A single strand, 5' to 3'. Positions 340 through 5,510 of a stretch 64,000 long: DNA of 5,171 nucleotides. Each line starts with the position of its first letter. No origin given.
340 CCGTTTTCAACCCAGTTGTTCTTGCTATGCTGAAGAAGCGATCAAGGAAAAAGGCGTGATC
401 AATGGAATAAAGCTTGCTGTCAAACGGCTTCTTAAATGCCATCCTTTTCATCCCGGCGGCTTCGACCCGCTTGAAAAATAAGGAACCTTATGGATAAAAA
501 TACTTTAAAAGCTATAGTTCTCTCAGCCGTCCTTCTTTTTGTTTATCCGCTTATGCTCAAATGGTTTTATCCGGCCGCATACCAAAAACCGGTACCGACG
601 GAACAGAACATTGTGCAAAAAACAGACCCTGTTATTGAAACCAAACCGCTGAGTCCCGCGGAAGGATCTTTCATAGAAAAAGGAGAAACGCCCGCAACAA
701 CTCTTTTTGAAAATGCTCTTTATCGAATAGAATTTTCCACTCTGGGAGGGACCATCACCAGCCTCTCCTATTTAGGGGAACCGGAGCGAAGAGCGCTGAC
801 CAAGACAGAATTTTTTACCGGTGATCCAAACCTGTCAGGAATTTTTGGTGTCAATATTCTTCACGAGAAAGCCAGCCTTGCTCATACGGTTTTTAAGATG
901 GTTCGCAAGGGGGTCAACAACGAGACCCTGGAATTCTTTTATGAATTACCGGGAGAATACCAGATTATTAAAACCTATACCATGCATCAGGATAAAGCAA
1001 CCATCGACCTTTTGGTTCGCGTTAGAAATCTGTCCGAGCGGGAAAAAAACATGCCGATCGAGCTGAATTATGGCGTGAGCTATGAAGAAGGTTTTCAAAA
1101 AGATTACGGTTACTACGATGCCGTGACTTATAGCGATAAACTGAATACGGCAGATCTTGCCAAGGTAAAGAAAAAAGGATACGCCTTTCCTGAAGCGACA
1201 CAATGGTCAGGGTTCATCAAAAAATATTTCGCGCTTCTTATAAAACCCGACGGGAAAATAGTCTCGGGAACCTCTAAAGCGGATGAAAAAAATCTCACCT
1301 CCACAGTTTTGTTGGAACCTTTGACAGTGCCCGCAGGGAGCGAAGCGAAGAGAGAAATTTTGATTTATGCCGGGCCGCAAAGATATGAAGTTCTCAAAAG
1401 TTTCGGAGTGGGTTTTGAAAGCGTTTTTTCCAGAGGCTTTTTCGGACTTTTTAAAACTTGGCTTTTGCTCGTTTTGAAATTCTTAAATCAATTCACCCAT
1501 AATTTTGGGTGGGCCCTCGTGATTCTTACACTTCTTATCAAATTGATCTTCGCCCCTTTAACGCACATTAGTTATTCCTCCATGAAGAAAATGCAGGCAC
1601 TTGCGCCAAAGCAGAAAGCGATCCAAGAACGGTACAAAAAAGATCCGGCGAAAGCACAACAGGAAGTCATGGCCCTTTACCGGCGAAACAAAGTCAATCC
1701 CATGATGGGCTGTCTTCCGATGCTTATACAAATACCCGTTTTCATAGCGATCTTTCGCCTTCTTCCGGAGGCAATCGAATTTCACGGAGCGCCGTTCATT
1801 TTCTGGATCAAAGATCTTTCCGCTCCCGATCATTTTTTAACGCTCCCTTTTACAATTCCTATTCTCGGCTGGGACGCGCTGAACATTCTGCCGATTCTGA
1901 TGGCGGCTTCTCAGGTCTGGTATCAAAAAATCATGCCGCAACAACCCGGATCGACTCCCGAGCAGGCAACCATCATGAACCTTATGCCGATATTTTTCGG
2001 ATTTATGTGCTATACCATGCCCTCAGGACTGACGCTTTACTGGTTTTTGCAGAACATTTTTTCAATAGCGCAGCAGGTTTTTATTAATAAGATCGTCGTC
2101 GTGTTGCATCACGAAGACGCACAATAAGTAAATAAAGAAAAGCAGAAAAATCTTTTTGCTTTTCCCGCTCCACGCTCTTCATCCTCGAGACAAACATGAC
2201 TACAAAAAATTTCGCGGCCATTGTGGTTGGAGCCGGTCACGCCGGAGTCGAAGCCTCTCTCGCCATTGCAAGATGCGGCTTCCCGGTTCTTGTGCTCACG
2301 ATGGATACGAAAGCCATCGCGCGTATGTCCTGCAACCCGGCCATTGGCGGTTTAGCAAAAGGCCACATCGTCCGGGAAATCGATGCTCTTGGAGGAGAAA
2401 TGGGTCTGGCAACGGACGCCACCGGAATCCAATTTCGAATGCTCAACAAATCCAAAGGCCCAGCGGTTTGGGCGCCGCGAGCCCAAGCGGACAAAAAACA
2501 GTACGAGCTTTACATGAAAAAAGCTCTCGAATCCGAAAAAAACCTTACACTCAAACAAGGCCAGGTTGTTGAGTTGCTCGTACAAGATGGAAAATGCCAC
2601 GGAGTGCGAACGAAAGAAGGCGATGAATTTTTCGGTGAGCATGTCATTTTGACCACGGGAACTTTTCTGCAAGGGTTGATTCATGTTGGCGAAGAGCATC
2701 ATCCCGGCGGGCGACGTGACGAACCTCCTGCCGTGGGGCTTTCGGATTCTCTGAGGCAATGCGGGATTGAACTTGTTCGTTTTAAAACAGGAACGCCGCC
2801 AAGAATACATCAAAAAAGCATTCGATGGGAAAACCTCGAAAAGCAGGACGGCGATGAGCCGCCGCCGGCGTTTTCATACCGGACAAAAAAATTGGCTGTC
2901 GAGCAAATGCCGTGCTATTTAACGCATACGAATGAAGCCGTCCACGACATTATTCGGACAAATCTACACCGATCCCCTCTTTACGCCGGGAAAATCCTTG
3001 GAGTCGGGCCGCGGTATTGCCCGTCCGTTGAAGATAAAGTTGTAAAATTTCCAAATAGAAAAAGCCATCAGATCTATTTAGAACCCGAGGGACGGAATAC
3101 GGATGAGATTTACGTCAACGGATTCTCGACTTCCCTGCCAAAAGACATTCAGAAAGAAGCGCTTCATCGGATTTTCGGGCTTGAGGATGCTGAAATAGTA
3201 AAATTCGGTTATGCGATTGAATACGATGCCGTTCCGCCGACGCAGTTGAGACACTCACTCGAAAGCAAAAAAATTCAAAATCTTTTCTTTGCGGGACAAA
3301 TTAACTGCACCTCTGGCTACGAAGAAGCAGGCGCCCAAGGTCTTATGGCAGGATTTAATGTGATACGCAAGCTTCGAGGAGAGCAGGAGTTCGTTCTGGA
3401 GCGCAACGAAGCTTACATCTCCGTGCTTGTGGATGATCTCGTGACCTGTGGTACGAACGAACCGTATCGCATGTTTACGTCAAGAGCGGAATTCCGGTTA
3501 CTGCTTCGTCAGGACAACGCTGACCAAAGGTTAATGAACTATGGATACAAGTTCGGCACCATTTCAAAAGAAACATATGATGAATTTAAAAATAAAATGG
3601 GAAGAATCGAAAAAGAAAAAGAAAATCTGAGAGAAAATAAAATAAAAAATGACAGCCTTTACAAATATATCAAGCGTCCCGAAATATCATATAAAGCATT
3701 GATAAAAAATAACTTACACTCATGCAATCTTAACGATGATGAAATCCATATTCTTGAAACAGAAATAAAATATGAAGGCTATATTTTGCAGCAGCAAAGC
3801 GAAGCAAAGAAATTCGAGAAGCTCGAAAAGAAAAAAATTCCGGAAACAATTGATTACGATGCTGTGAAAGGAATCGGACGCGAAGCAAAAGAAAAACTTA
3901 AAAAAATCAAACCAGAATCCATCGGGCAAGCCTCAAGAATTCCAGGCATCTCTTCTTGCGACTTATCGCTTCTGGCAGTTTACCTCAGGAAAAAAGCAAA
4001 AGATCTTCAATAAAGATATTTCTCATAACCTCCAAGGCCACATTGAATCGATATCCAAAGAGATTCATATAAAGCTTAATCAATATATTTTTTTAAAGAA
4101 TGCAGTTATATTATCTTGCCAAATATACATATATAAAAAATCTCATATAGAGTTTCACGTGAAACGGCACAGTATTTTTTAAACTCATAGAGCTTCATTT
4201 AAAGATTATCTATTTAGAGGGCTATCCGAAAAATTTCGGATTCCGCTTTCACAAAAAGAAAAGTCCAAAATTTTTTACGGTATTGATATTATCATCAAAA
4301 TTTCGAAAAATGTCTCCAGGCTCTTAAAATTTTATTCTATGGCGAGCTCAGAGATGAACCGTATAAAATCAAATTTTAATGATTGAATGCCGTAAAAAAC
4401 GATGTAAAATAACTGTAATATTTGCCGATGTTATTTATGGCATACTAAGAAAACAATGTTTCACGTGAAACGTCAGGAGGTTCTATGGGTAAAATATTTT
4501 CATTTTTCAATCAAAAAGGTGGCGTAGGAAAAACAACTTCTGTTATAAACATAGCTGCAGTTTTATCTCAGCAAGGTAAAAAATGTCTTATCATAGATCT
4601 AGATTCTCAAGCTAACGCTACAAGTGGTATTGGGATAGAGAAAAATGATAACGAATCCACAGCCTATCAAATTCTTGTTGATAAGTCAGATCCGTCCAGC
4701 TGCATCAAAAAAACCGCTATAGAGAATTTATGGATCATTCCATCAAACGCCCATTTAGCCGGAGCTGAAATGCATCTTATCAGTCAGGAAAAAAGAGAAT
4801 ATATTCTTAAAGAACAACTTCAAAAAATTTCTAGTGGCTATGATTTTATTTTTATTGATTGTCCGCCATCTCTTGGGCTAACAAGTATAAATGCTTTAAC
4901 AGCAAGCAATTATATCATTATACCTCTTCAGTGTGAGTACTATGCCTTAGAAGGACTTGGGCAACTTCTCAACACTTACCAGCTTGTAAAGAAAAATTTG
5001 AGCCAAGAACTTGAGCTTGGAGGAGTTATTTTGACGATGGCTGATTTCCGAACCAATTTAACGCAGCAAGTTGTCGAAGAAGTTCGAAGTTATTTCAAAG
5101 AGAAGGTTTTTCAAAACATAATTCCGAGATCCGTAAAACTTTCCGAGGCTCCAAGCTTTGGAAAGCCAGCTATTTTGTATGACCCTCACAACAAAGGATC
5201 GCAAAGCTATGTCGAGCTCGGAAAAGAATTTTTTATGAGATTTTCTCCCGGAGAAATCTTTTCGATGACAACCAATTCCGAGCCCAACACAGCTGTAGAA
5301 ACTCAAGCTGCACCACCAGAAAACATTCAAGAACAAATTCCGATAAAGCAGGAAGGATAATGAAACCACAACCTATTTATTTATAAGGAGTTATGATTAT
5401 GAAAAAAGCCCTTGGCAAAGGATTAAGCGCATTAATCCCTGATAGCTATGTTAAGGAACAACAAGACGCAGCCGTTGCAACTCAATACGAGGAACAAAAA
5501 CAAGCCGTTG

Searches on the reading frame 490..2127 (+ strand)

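Call 68: search_protein_families(library=pfam, proteins=[window:490-2127:+], max_evalue=0.00001)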
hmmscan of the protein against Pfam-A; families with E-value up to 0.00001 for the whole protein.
window:490-2127:+ (545 aa): 2 families
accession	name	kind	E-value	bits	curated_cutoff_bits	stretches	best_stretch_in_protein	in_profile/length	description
PF02096.25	60KD_IMP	-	5.8e-61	205.7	35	1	339-534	1-163/163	60Kd inner membrane protein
PF14849.12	YidC_periplas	-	8.2e-16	59.2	24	1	74-325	5-280/283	YidC periplasmic domain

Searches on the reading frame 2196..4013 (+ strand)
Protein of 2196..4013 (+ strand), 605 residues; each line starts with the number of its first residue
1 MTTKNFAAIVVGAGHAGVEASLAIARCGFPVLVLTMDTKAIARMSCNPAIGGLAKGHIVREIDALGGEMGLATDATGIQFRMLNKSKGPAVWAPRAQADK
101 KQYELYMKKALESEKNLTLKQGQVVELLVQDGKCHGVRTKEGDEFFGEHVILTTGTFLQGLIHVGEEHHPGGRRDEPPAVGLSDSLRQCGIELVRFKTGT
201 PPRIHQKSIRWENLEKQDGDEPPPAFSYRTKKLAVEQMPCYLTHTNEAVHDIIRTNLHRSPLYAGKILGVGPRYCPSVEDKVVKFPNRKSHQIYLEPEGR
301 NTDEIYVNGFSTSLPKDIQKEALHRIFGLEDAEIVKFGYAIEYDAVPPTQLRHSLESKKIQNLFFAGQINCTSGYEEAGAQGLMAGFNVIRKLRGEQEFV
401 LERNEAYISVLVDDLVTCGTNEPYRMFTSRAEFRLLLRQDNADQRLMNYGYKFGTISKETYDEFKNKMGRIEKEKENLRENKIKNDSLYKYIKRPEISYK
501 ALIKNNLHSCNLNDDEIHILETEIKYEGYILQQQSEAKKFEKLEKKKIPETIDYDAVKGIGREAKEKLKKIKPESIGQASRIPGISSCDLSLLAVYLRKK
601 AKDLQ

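Call 68: search_protein_families(library=pfam, proteins=[window:2196-4013:+], max_evalue=0.00001)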
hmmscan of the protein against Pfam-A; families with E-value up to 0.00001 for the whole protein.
window:2196-4013:+ (605 aa): 3 families
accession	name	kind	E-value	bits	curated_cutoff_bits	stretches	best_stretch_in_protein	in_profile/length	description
PF01134.28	GIDA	-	2.2e-165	550.9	22.1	1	9-396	3-390/391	Glucose inhibited division protein A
PF13932.14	SAM_GIDA_C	-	3.6e-23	81.6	27.1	1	538-593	1-56/57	tRNA modifying enzyme MnmG/GidA C-terminal helical bundle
PF21680.2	GIDA_C_1st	-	5.9e-11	43.4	24.7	1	458-534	1-96/96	tRNA modifying enzyme MnmG/GidA C-terminal helical domain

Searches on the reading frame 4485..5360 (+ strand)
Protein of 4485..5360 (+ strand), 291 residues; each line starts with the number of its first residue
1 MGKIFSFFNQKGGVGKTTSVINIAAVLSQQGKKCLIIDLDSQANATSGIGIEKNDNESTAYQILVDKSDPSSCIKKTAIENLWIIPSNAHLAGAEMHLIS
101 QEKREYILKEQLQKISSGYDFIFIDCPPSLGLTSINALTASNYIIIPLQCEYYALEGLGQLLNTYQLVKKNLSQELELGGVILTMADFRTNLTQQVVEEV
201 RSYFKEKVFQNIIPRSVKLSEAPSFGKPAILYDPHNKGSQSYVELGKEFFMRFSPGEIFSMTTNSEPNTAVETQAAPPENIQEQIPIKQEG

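Call 68: search_protein_families(library=pfam, proteins=[window:4485-5360:+], max_evalue=0.00001)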
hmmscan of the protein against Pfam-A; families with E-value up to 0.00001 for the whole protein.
window:4485-5360:+ (291 aa): 7 families
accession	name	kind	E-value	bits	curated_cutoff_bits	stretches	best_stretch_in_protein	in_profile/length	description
PF13614.12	AAA_31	-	2.2e-67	226.9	27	1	3-177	2-176/177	AAA domain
PF01656.29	CbiA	-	1.8e-24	86.5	25.4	1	7-228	3-124/125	CobQ/CobB/MinD/ParA nucleotide binding domain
PF09140.17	MipZ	-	8e-10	38.9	20.7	1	7-162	5-143/262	ATPase MipZ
PF00142.24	Fer4_NifH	-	3e-08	33.9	25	0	10-48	7-45/271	4Fe-4S iron sulfur cluster binding proteins, NifH/frxC family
PF10609.15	ParA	-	1.1e-07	32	27.1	1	9-146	10-142/246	NUBPL iron-transfer P-loop NTPase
PF02374.21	ArsA_ATPase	-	1.8e-06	27.8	24.3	1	7-41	5-39/305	Anion-transporting ATPase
PF06564.18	CBP_BcsQ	-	8e-06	26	21.3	0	11-142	10-139/234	Cellulose biosynthesis protein BcsQ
